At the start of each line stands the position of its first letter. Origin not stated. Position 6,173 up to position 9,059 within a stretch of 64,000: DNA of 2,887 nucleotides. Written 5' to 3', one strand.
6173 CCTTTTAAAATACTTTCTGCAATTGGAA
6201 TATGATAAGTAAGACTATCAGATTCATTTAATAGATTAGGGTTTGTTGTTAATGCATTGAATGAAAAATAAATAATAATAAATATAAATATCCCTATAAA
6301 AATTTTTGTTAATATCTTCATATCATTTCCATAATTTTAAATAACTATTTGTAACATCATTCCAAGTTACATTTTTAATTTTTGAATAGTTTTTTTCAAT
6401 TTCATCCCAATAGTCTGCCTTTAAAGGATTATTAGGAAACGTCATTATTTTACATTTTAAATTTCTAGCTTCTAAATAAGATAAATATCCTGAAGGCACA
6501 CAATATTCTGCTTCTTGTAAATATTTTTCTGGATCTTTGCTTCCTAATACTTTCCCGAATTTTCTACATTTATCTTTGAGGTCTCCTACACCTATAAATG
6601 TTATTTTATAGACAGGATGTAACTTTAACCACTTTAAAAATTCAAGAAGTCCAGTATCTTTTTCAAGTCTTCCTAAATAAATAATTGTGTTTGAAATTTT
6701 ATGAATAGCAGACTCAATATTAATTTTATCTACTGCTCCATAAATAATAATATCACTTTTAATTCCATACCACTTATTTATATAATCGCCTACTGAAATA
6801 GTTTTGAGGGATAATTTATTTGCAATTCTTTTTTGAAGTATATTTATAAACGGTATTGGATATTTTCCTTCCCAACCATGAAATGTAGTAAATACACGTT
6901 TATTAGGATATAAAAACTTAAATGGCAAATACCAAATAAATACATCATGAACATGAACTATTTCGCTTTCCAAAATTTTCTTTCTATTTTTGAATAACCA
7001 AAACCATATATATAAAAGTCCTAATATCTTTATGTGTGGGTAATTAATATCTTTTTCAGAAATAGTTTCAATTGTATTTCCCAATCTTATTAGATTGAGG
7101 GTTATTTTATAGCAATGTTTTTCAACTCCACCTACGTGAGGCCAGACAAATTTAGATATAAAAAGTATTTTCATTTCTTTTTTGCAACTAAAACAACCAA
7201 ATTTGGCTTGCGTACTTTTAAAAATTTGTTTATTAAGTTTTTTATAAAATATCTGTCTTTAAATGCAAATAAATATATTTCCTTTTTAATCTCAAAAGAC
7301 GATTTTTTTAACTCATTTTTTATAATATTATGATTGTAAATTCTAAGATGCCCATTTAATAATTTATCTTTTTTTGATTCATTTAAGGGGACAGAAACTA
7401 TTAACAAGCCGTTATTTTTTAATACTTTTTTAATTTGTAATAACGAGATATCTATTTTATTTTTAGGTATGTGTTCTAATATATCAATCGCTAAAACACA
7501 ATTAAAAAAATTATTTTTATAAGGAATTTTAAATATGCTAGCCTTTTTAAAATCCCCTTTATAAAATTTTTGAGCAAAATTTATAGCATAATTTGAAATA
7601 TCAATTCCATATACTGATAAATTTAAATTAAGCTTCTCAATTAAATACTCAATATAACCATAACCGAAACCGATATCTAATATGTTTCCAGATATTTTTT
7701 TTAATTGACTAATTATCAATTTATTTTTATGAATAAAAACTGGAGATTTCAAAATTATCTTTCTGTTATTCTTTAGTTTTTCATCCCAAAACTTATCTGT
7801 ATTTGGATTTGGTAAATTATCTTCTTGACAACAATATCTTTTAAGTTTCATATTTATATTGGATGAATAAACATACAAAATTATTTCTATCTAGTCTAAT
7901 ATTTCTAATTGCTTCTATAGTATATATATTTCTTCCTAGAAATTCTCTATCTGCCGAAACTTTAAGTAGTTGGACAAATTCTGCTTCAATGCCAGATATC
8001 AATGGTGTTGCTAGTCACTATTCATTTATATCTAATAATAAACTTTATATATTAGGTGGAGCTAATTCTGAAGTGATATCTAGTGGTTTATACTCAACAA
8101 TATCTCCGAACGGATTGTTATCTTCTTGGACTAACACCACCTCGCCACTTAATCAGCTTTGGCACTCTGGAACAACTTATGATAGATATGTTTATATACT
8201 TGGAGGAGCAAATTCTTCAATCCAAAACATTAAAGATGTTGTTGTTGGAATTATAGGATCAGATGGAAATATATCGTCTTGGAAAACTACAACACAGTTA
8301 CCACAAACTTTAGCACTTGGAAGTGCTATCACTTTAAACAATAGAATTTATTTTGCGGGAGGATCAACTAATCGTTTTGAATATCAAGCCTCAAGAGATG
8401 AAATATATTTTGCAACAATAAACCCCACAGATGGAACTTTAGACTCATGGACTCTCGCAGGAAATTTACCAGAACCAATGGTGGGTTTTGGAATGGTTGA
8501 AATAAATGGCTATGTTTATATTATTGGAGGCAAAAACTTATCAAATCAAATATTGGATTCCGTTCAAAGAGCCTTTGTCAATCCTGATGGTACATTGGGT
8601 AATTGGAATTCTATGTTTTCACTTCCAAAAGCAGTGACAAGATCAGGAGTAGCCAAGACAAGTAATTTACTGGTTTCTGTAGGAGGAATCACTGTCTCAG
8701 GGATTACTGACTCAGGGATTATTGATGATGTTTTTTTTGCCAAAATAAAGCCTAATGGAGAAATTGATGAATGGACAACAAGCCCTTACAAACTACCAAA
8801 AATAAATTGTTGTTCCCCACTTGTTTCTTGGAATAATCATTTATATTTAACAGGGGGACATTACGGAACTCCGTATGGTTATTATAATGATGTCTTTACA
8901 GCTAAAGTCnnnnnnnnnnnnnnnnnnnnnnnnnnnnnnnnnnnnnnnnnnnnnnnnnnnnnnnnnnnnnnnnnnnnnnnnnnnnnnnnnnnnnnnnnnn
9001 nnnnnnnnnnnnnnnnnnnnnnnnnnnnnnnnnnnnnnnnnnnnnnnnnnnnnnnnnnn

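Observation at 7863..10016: Kelch beta-propeller fused to a C39-like papain-fold peptidase domain on an exported protein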

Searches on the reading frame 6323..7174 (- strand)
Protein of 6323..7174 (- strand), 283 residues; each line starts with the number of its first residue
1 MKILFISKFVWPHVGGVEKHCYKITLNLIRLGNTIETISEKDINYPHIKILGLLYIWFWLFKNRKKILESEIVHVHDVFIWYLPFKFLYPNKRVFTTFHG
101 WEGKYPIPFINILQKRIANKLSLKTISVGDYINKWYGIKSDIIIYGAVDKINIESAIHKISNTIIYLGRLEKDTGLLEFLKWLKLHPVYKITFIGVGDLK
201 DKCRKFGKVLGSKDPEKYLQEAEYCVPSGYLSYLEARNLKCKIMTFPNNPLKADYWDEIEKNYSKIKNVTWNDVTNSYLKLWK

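Call 13: search_protein_families(library=pfam, proteins=[window:6323-7174:-], max_evalue=0.001)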
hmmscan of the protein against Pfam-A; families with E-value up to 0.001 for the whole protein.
window:6323-7174:- (283 aa): 1 family
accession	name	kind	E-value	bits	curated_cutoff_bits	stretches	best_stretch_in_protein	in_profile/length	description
PF13439.12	Glyco_transf_4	-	9.2e-06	26.2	28.5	1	14-121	1-126/170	Glycosyltransferase Family 4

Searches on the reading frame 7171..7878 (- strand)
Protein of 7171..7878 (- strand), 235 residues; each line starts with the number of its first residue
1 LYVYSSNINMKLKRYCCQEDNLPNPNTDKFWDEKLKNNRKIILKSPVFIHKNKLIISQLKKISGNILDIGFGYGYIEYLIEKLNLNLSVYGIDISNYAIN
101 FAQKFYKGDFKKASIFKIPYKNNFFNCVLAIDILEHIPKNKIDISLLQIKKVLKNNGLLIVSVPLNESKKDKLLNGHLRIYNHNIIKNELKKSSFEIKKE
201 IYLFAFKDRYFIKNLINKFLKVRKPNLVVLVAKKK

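Call 13: search_protein_families(library=pfam, proteins=[window:7171-7878:-], max_evalue=0.001)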
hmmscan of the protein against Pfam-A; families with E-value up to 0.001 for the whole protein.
window:7171-7878:- (235 aa): 7 families
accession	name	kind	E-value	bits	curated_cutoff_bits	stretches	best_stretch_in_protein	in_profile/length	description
PF08241.18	Methyltransf_11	-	2.9e-13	50.7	21.2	1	67-161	1-95/95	Methyltransferase domain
PF13649.12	Methyltransf_25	-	3.8e-12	47.2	27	1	66-157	1-97/97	Methyltransferase domain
PF13847.12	Methyltransf_31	-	5.4e-12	46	27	1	65-169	6-117/145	Methyltransferase domain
PF13489.12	Methyltransf_23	-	1.6e-11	44.6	27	1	59-180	19-137/164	Methyltransferase domain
PF08242.18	Methyltransf_12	-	3.8e-08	34.4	30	1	67-159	1-98/98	Methyltransferase domain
PF05175.20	MTS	-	6e-07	29.7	23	1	53-108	21-77/170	Methyltransferase small domain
PF02353.26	CMAS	-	8e-06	25.8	27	1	50-170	49-173/273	Mycolic acid cyclopropane synthetase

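Call 80: search_protein_families(library=ncbifam, proteins=[window:7171-7851:-], max_evalue=0.01)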
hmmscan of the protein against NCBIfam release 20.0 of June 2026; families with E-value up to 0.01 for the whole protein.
window:7171-7851:- (226 aa): 18 families
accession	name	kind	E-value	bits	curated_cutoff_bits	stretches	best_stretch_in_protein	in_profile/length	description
NF008300.0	PRK11088.1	equivalog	2.1e-10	40.6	303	1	46-157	78-184/272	23S rRNA (guanine(745)-N(1))-methyltransferase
TIGR01983.1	UbiG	equivalog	3.3e-08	33.1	102.95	1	51-159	46-157/228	bifunctional 2-polyprenyl-6-hydroxyphenol methylase/3-demethylubiquinol 3-O-methyltransferase UbiG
NF008686.0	PRK11705.1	equivalog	1.2e-07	31.1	400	1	41-153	154-266/383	cyclopropane fatty acyl phospholipid synthase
NF045667.1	MTase_DVU1556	equivalog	2.7e-07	30.3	155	1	55-153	24-120/213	DVU_1556 family methyltransferase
TIGR02072.1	BioC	equivalog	3.1e-06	27.2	184.95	1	51-159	28-139/244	malonyl-ACP O-methyltransferase BioC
NF043040.1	corrin_prot_MT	hypoth_equivalog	6.6e-06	25.7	180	1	45-153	33-148/216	corrinoid protein-associated methyltransferase CpaM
NF001244.0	PRK00216.1-5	equivalog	9.4e-06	25.1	216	1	45-178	40-177/236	bifunctional demethylmenaquinone methyltransferase/2-methoxy-6-polyprenyl-1,4-benzoquinol methylase UbiE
NF041255.1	mycofact_MftM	equivalog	0.00017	21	200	1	53-176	138-261/289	mycofactocin oligosaccharide methyltransferase MftM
TIGR03534.1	RF_mod_PrmC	equivalog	0.00039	19.9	199.1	1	48-95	82-130/253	peptide chain release factor N(5)-glutamine methyltransferase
TIGR00452.1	TIGR00452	equivalog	0.00046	19.1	275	1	49-165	112-232/316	tRNA 5-methoxyuridine(34)/uridine 5-oxyacetic acid(34) synthase CmoB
TIGR03587.1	Pse_Me-ase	hypoth_equivalog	0.00067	19.8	112.05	1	45-139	36-129/204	pseudaminic acid biosynthesis-associated methylase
TIGR00536.1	hemK_fam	subfamily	0.0011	18.2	115.5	1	46-98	109-159/286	HemK family protein methyltransferase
NF041536.1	ArsM_DUF2284_UU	exception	0.0012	17.3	575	1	55-156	78-184/459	arsenite methyltransferase/DUF2284 domain selenoprotein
NF007023.0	PRK09489.1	equivalog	0.0013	18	295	1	10-96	147-239/342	16S rRNA (guanine(1207)-N(2))-methyltransferase RsmC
TIGR02021.1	BchM-ChlM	equivalog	0.0015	18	158.9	1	40-146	40-149/218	magnesium protoporphyrin IX methyltransferase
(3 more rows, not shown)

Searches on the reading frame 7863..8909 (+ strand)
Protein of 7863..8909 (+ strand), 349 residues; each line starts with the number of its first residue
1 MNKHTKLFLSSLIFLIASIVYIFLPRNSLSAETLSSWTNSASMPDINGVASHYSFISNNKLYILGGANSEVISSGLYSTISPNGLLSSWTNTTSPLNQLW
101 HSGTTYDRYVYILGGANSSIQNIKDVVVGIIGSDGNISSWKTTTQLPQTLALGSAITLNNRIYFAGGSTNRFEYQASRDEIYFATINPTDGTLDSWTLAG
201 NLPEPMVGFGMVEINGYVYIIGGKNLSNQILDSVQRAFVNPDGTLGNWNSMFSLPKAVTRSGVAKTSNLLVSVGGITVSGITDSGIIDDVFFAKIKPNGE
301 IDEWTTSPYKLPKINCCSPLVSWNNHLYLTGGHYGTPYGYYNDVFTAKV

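Call 79: search_protein_families(library=phrogs, proteins=[window:7863-8909:+], max_evalue=0.1)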
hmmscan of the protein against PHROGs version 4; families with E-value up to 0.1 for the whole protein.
window:7863-8909:+ (349 aa): 2 families
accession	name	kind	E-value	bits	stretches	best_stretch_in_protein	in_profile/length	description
phrog_12615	-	unknown function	3.1e-05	24.3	1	35-180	73-212/290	-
phrog_31288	-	unknown function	0.046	15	0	83-112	39-68/96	-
